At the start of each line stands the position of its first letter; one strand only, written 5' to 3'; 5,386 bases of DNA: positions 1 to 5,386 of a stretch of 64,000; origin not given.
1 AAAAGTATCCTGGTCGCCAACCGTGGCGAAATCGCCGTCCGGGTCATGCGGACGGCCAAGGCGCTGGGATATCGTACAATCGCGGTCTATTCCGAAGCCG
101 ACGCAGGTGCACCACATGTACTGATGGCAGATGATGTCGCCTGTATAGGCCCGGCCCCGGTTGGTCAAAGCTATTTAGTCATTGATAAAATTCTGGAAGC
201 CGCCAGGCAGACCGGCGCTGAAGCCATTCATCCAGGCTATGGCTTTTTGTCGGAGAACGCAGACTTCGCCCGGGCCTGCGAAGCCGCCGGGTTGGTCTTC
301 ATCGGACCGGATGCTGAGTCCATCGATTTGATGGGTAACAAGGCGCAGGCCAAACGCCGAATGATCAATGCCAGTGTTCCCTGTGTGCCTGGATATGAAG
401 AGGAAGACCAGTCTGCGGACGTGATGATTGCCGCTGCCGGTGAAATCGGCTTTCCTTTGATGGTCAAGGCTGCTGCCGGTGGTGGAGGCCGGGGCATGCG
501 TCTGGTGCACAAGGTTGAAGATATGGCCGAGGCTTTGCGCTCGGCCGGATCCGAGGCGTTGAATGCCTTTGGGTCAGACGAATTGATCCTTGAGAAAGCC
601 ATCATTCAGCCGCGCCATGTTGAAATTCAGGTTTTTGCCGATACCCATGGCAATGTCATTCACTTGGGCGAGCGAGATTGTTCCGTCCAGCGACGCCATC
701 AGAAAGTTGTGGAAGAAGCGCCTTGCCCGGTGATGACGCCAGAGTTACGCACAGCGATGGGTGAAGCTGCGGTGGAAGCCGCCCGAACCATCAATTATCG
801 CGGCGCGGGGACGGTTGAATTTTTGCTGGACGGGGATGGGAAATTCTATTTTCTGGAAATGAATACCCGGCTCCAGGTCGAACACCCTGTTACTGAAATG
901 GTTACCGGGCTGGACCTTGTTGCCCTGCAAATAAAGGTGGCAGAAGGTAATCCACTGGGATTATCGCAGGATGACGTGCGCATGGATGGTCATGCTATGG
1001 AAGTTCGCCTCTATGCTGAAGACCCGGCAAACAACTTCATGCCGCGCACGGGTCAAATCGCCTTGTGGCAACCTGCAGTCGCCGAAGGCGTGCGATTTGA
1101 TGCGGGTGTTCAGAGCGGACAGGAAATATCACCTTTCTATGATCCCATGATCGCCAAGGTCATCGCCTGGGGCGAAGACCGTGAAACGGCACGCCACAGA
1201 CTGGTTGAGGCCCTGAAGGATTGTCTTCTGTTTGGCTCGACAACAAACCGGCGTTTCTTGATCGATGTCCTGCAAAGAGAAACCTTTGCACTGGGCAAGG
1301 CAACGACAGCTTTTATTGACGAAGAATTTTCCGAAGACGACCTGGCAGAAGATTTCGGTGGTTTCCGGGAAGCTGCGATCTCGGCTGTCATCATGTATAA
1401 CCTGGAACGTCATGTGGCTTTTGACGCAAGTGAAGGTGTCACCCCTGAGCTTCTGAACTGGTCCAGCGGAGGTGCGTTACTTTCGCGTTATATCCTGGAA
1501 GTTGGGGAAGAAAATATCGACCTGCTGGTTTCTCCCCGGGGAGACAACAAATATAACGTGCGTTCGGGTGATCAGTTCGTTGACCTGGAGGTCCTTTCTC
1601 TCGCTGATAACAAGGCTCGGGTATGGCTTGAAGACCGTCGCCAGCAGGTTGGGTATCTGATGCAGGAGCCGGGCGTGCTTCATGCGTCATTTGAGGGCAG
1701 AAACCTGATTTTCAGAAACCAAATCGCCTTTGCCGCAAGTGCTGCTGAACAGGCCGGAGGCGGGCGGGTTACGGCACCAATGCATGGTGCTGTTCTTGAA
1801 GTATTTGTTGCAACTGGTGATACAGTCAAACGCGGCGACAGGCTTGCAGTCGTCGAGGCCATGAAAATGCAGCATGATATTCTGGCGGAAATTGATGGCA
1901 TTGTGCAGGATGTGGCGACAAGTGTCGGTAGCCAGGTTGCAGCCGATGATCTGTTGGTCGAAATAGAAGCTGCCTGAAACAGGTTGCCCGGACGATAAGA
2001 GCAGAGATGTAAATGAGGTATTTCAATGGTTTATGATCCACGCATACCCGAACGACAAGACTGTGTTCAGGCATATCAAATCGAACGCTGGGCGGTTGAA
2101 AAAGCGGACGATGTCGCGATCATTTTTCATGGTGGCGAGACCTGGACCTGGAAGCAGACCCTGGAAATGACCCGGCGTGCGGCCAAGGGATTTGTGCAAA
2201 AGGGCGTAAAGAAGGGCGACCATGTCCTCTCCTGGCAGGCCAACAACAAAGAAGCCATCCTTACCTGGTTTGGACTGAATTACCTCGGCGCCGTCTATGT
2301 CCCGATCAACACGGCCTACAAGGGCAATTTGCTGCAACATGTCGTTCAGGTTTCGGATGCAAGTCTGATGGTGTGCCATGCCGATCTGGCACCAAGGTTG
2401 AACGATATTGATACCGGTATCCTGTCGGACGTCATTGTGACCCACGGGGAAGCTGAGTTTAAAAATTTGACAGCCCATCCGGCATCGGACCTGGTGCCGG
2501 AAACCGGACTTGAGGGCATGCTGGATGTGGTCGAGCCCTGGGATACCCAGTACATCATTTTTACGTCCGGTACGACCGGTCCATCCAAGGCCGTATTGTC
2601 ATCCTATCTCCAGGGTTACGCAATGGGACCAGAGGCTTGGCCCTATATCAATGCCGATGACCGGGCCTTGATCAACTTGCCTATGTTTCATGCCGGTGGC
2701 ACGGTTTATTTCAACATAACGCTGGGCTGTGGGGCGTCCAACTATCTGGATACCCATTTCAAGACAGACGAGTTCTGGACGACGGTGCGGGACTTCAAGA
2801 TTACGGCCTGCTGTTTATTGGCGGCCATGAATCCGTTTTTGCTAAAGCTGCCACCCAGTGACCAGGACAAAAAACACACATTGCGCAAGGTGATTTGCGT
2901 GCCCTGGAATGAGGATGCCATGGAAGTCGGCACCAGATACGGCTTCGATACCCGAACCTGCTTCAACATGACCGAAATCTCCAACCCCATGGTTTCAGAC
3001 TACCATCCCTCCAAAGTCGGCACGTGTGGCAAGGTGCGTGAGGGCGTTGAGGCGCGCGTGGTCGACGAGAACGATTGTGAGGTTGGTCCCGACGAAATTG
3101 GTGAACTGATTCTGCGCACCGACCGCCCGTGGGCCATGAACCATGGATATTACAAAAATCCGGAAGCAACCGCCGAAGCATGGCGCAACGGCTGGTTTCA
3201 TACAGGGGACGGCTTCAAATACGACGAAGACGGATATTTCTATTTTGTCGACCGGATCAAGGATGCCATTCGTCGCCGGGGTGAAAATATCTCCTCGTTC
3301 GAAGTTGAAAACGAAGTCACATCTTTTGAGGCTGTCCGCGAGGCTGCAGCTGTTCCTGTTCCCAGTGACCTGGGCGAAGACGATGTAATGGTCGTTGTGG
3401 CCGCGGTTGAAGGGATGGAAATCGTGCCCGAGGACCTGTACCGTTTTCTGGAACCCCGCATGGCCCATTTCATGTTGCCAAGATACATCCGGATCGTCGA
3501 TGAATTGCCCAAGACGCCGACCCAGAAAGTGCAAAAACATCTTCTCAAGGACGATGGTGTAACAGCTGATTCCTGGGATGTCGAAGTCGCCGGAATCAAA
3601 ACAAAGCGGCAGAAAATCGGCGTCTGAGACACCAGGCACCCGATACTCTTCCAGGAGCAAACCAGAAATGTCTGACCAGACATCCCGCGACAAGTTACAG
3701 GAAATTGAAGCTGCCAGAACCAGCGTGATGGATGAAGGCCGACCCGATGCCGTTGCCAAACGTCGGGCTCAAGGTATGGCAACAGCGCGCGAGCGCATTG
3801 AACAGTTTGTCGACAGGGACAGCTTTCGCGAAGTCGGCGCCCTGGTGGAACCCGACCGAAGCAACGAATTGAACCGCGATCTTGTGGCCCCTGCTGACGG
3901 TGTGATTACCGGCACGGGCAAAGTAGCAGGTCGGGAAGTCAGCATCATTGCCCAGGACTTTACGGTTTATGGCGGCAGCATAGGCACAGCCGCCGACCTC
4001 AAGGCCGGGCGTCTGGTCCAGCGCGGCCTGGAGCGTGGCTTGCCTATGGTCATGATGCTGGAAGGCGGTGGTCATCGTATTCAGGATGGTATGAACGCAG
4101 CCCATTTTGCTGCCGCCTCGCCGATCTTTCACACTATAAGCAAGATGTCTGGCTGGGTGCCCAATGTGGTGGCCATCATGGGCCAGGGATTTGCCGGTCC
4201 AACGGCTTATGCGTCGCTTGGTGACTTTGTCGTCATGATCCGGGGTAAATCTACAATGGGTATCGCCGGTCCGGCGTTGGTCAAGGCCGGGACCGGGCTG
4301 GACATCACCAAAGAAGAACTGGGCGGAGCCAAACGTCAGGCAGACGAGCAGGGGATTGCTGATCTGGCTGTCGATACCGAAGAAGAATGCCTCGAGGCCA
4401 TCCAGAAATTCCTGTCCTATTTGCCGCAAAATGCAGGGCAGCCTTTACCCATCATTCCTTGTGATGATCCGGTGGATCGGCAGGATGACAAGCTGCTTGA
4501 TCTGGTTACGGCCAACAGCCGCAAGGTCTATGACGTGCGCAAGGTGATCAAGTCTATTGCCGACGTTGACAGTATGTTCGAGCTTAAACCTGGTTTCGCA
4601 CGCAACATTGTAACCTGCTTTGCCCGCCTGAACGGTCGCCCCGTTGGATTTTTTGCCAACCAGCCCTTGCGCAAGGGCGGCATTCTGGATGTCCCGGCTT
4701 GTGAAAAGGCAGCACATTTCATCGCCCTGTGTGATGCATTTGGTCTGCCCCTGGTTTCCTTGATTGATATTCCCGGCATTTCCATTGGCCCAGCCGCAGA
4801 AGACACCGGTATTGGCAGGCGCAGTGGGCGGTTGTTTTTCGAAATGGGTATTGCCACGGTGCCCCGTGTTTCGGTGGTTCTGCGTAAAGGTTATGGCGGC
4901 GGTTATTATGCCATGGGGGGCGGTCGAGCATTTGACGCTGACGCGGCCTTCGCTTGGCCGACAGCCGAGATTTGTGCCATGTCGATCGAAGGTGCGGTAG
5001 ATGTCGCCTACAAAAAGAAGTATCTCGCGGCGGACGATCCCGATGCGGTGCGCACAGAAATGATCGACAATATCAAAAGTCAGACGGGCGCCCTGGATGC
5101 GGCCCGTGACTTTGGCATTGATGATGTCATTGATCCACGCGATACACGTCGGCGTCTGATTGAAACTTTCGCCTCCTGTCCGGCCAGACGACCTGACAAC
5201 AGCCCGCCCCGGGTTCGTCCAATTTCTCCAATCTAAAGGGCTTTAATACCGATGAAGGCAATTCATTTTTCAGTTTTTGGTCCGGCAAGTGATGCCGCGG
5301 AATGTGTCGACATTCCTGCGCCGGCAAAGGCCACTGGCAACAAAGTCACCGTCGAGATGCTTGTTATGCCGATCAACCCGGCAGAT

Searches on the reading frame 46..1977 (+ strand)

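Call 88: search_protein_families(library=pfam, proteins=[window:46-1977:+], max_evalue=0.00001)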
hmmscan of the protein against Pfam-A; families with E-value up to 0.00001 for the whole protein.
window:46-1977:+ (643 aa): 6 families
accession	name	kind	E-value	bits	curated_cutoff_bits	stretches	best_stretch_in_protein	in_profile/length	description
PF02786.22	CPSase_L_D2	-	6.3e-75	251.8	19.8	1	99-305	2-209/211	Carbamoyl-phosphate synthase L chain, ATP binding domain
PF02785.25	Biotin_carb_C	-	9.1e-35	119.5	32.4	1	319-426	1-108/108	Biotin carboxylase C-terminal domain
PF00289.28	Biotin_carb_N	-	2.3e-34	118.6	25.5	1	1-93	18-110/110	Biotin carboxylase, N-terminal domain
PF00364.28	Biotin_lipoyl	-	4.4e-17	62.1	22.1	1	575-640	3-73/73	Biotin-requiring enzyme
PF07478.18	Dala_Dala_lig_C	-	1e-11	45.1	24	1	122-274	23-174/204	D-ala D-ala ligase C-terminus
PF02222.28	ATP-grasp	-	1.7e-07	31.5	27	1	115-275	11-162/179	ATP-grasp domain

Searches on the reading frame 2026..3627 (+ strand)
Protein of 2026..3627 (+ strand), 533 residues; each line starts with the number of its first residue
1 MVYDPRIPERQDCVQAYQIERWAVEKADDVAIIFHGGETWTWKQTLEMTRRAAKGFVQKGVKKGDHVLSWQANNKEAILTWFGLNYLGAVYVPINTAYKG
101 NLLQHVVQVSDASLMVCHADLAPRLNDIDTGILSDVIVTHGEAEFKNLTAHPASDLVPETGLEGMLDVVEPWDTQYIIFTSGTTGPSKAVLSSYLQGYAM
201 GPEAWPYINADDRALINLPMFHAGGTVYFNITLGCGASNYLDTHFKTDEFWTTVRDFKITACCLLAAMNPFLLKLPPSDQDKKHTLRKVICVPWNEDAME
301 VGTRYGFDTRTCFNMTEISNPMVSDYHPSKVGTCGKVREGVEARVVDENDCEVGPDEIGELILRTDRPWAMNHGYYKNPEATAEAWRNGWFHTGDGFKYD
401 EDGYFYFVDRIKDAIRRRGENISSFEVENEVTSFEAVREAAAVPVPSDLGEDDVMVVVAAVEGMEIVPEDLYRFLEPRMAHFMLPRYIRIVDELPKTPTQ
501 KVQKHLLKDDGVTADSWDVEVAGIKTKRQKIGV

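Call 88: search_protein_families(library=pfam, proteins=[window:2026-3627:+], max_evalue=0.00001)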
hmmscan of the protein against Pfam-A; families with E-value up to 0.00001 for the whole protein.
window:2026-3627:+ (533 aa): 2 families
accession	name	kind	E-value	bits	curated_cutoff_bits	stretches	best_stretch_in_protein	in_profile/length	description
PF00501.34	AMP-binding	-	1.2e-51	176.2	29.9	1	20-376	2-384/384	AMP-binding enzyme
PF13193.12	AMP-binding_C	-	7.8e-11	43.2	24.5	1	426-501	1-76/76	AMP-binding enzyme C-terminal domain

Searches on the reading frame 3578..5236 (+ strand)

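Call 88: search_protein_families(library=pfam, proteins=[window:3578-5236:+], max_evalue=0.00001)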
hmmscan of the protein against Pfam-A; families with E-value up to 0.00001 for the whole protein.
window:3578-5236:+ (552 aa): 2 families
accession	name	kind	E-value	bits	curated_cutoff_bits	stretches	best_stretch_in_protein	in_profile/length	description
PF01039.27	Carboxyl_trans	-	2e-121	406.5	22.3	1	62-532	2-476/493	Carboxyl transferase domain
PF03255.19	ACCA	-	1.4e-08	34.8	23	1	376-449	134-207/310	Acetyl co-enzyme A carboxylase carboxyltransferase-like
